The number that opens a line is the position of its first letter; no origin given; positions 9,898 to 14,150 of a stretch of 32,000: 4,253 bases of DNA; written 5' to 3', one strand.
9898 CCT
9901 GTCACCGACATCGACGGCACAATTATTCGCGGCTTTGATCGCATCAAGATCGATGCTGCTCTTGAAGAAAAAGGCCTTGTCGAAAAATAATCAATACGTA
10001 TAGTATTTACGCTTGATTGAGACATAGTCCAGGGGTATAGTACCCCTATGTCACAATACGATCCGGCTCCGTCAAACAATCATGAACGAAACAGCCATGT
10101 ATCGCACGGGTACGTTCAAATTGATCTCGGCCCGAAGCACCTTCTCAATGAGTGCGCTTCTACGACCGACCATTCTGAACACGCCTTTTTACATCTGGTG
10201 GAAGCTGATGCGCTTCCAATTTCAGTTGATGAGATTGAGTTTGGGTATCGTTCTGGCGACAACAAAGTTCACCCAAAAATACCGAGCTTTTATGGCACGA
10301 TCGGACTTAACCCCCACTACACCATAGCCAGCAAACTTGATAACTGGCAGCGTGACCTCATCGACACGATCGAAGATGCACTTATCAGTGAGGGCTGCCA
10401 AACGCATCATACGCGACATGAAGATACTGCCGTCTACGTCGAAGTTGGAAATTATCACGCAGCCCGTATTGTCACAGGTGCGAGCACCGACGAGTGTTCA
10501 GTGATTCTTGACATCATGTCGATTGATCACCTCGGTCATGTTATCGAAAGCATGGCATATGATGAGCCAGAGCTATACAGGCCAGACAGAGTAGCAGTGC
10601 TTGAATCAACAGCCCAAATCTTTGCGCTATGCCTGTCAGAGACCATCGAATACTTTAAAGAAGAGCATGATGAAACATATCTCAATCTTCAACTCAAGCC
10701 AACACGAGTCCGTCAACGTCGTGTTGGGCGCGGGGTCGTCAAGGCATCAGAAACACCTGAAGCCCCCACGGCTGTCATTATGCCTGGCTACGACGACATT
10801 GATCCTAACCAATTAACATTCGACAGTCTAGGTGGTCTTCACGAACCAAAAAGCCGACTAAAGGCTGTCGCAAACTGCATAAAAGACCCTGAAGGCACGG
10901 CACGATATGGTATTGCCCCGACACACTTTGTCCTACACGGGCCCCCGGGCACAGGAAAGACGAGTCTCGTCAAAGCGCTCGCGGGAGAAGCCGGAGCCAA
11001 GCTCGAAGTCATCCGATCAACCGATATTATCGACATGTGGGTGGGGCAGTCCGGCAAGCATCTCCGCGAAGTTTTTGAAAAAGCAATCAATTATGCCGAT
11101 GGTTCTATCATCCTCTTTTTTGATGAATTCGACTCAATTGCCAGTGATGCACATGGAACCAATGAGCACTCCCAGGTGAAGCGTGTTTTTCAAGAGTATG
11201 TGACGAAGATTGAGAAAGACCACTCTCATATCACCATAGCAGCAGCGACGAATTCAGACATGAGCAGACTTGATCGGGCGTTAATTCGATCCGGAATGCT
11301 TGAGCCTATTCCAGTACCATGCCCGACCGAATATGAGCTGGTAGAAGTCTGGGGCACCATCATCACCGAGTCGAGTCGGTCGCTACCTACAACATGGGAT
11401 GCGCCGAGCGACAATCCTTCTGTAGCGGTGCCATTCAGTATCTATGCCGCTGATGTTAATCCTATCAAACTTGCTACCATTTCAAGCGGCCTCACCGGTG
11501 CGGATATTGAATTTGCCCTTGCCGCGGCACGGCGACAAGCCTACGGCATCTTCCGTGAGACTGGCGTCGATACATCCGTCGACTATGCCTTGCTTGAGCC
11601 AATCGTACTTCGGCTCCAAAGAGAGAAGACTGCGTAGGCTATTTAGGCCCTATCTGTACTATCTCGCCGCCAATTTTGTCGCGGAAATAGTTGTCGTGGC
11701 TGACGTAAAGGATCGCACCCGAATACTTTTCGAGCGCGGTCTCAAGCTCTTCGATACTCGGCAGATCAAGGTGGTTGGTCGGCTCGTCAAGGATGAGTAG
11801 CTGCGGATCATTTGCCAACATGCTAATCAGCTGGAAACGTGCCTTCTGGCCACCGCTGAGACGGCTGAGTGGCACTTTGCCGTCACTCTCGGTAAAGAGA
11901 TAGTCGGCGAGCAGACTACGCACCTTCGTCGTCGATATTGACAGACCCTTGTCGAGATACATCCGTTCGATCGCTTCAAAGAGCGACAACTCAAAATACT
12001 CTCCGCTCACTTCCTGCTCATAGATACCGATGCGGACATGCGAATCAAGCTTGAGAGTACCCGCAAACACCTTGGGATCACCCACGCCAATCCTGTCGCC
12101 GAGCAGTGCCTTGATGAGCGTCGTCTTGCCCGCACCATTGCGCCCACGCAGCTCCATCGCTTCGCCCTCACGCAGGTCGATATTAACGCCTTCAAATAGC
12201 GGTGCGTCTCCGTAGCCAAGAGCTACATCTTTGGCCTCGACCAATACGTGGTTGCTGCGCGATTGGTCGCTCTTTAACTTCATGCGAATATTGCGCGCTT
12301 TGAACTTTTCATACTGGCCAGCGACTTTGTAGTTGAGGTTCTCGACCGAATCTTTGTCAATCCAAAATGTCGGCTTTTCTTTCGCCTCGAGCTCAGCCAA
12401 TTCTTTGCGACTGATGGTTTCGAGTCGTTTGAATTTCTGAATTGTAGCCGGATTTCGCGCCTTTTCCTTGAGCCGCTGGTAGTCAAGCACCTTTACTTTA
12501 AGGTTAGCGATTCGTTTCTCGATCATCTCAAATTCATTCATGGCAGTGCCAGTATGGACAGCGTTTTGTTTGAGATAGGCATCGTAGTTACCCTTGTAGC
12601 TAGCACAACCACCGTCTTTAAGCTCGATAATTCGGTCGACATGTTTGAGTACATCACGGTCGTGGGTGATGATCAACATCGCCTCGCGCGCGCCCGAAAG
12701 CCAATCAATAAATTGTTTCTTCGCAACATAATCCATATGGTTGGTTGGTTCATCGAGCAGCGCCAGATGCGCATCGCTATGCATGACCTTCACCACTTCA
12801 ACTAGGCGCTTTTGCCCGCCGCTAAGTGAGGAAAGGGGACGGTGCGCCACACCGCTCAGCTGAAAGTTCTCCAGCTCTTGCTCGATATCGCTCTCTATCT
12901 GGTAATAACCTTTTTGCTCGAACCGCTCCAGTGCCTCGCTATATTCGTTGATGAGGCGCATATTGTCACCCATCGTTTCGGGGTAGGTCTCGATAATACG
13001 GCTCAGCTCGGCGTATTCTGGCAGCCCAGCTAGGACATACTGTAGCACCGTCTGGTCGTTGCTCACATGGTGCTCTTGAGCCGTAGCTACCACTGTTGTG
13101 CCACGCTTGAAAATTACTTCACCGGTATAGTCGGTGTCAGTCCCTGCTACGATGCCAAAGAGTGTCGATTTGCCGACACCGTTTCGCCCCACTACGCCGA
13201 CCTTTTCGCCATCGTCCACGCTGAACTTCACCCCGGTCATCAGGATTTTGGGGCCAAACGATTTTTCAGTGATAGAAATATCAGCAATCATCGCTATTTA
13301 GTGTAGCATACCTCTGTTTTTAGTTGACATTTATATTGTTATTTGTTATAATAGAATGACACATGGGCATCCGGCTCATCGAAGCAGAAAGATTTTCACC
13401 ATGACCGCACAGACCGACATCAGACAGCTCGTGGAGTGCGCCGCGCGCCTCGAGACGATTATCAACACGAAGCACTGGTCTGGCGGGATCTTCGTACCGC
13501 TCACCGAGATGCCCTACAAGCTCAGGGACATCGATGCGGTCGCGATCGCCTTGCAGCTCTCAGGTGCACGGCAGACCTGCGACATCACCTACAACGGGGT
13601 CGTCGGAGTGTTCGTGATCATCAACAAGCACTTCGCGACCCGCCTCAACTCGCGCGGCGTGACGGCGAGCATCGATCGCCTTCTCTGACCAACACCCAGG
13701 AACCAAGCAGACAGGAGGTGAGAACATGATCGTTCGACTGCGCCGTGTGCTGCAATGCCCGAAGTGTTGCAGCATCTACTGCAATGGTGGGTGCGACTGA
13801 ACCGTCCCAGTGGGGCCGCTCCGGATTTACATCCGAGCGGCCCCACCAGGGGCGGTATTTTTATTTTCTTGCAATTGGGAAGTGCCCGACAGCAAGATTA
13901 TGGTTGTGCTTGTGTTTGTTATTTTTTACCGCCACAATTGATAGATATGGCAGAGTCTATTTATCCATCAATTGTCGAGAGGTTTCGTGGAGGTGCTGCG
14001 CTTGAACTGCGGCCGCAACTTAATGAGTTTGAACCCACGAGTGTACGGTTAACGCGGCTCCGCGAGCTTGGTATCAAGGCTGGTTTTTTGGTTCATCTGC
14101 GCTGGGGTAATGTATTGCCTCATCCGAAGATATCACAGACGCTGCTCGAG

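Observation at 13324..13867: Self-contained cassette: perfect consensus promoter, GC-rich orphan ORF, SD-led 24-aa five-cysteine micropeptide, 16-bp hairpin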

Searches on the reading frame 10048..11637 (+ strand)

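Call 7: search_protein_families(library=pfam, proteins=[window:10048-11637:+], max_evalue=0.01)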
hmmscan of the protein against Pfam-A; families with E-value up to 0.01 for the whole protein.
window:10048-11637:+ (529 aa): 11 families
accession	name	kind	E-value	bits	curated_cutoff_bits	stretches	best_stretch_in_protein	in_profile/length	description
PF00004.35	AAA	-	4.1e-27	95.7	21.2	1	295-418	2-123/131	ATPase family associated with various cellular activities (AAA)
PF13671.12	AAA_33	-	7.5e-05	23.5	27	1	294-340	2-46/143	AAA domain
PF13191.12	AAA_16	-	7.9e-05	23.7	32.6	1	291-316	24-49/167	AAA ATPase domain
PF13521.12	AAA_28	-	0.00039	21.1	27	1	294-347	2-54/164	AAA domain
PF05496.18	RuvB_N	-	0.00052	20.3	27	1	290-322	32-64/159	Holliday junction DNA helicase RuvB P-loop domain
PF13401.12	AAA_22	-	0.0014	19.4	27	1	293-348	7-59/130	AAA domain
PF07728.20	AAA_5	-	0.0014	19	22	1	293-370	1-84/139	AAA domain (dynein-related subfamily)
PF01443.25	Viral_helicase1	-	0.0014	18.9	21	1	295-361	2-68/228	Viral superfamily 1 RNA helicase core domain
PF20720.3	nSTAND3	-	0.0019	18.4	27.2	1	294-385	20-99/155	Novel STAND NTPase 3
PF05729.18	NACHT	-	0.0074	16.6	26.7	0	295-314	4-23/167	NACHT domain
PF05673.19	DUF815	-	0.0086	15.7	23.8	0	288-360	50-115/249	Protein of unknown function (DUF815)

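Call 24: search_protein_families(library=padloc, proteins=[window:10048-11637:+], max_evalue=0.01)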
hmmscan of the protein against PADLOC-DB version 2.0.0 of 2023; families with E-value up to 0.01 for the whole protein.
window:10048-11637:+ (529 aa): 8 families
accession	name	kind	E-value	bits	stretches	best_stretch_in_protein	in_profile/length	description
PDLC04232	IetA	-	1e-24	85.6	1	287-434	111-254/330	-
PDLC02196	IetA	-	2.6e-24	84.3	1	269-498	99-301/374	-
PDLC04231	IetA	-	5.2e-17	60.5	1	288-426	113-247/262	-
PDLC02195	IetA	-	1.9e-16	58.3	1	285-432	130-273/395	-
PDLC00915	TRIP13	-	4.1e-08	31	1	294-425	66-212/302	TRIP13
PDLC04140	mad8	-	0.00014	19.5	1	291-318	27-54/314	mads_8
PDLC00914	TRIP13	-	0.00036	18.1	1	294-414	74-207/302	TRIP13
PDLC03920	MkoA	-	0.001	15.5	1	294-311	634-651/1112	-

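Call 77: search_protein_families(library=ncbifam, proteins=[window:10048-11637:+], max_evalue=0.1)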
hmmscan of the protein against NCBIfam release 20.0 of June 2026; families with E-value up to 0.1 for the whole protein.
window:10048-11637:+ (529 aa): 32 families (the best 25 are shown)
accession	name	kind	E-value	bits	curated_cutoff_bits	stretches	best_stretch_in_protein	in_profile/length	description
TIGR01243.1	CDC48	subfamily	5.5e-30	104.3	802.65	1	255-435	449-631/733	CDC48 family AAA ATPase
NF003069.1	PRK03992.1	subfamily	8.9e-25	87.6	500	1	252-428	124-304/379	proteasome-activating nucleotidase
TIGR01242.2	TIGR01242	subfamily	1.9e-23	83.1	500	1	252-433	107-292/362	proteasome-activating nucleotidase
TIGR01241.2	FtsH_fam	equivalog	2.7e-23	82.6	600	1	254-417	157-322/598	ATP-dependent zinc metalloprotease FtsH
NF042959.1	IteA_antiphage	equivalog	7.7e-22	77.9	510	1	271-441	104-270/367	anti-phage ATPase IteA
NF047747.1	PrtsmActNtasePan2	equivalog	1.7e-20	73.7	700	1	255-427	147-323/397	proteasome-activating nucleotidase Pan2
NF047748.1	PrtsmActNtasePan1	equivalog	6.3e-20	71.6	750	1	255-427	144-320/405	proteasome-activating nucleotidase Pan1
NF008004.0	PRK10733.1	equivalog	9.6e-17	60.2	1008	1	255-418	148-313/644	ATP-dependent zinc metalloprotease FtsH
NF041006.2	cell_div_CdvC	equivalog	2.8e-13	49.5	650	1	256-415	100-263/370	cell division protein CdvC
TIGR03689.1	pup_AAA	equivalog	4.8e-12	45.4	504.75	1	256-419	179-357/512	proteasome ATPase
TIGR03922.1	T7SS_EccA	equivalog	6.5e-09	34.9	466.65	1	292-404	313-427/557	type VII secretion AAA-ATPase EccA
NF003229.0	PRK04195.1-5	equivalog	1.9e-05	23.6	280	1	295-366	48-117/413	replication factor C large subunit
TIGR00635.1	ruvB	equivalog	0.00011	21.3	299.05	1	291-326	30-65/305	Holliday junction branch migration DNA helicase RuvB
TIGR02881.1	spore_V_K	equivalog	0.00043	19.4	422.95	1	291-407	42-157/261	stage V sporulation protein K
NF000868.0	PRK00080.1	equivalog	0.00061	18.8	282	1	290-324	50-84/330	Holliday junction branch migration DNA helicase RuvB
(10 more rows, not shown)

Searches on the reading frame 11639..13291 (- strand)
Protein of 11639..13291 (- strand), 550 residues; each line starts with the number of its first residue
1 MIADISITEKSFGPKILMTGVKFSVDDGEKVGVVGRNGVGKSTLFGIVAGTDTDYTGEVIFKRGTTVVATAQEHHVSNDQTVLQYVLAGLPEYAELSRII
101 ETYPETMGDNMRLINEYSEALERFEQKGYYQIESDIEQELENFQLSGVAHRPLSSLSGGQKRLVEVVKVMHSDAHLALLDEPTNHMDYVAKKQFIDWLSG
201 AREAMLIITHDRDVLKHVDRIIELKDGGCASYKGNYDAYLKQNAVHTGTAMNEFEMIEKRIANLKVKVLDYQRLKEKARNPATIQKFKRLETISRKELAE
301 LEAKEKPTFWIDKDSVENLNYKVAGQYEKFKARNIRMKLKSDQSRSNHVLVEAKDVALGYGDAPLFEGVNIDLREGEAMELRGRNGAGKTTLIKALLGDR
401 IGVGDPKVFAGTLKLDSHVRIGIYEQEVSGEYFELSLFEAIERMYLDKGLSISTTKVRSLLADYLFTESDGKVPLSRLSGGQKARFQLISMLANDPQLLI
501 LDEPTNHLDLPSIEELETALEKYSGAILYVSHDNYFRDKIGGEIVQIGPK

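Call 7: search_protein_families(library=pfam, proteins=[window:11639-13291:-], max_evalue=0.01)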
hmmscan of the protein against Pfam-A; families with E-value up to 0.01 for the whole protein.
window:11639-13291:- (550 aa): 10 families
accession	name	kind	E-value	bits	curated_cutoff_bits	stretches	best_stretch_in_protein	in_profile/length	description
PF00005.33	ABC_tran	-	4e-42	144.5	25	2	19-184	2-137/137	ABC transporter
PF13304.12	AAA_21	-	9.9e-19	68.9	27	1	461-536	221-302/304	AAA domain, putative AbiEii toxin, Type IV TA system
PF02463.25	SMC_N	-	6.8e-09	35.9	40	1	134-225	121-212/220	RecF/RecN/SMC N terminal domain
PF13555.12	AAA_29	-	5.3e-07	29.7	27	0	366-396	12-42/61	P-loop containing region of AAA domain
PF01926.29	MMR_HSR1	-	1.4e-06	28.9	21.9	0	30-90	1-56/113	50S ribosome-binding GTPase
PF12848.13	ABC_tran_Xtn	-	1.8e-06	28.4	25.9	1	222-297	1-74/85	ABC transporter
PF03193.22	RsgA_GTPase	-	0.00022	21.5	30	0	29-61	107-139/174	RsgA GTPase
PF13476.12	AAA_23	-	0.0011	20.1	27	1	379-523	22-166/201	AAA domain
PF00931.28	NB-ARC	-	0.0013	18.4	23.5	0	27-48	17-38/248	NB-ARC domain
PF00350.29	Dynamin_N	-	0.0014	19.1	27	0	31-98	1-67/168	Dynamin family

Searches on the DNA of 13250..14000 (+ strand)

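Call 11: search_rna_families(source=window, start=13250, end=14000, threshold=evalue, max_evalue=10)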
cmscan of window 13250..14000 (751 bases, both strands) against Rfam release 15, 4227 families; matches with E-value up to 10: 3.
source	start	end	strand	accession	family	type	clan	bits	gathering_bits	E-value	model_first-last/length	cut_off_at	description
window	13797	13866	-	RF00872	mir-652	Gene; miRNA;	-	17.3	73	1.3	1-82/82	no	mir-652 microRNA precursor family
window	13801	13856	-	RF03342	mir-1467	Gene; miRNA;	-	16.8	90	3.6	18-76/93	no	mir-1467 microRNA precursor family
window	13801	13856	-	RF00945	mir-1226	Gene; miRNA;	-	16.4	95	4.9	11-66/75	no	mir-1226 microRNA precursor family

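Call 64: search_rna_families(source=L005, start=500, end=2200, threshold=evalue, max_evalue=1)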
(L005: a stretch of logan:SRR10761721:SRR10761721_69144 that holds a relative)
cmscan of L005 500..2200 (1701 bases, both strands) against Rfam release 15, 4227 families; matches with E-value up to 1: 1.
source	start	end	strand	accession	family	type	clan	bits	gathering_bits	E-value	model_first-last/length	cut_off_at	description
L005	550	607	+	RF03900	mir-9242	Gene; miRNA;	-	22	62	0.88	1-66/66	no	mir-9242 microRNA precursor family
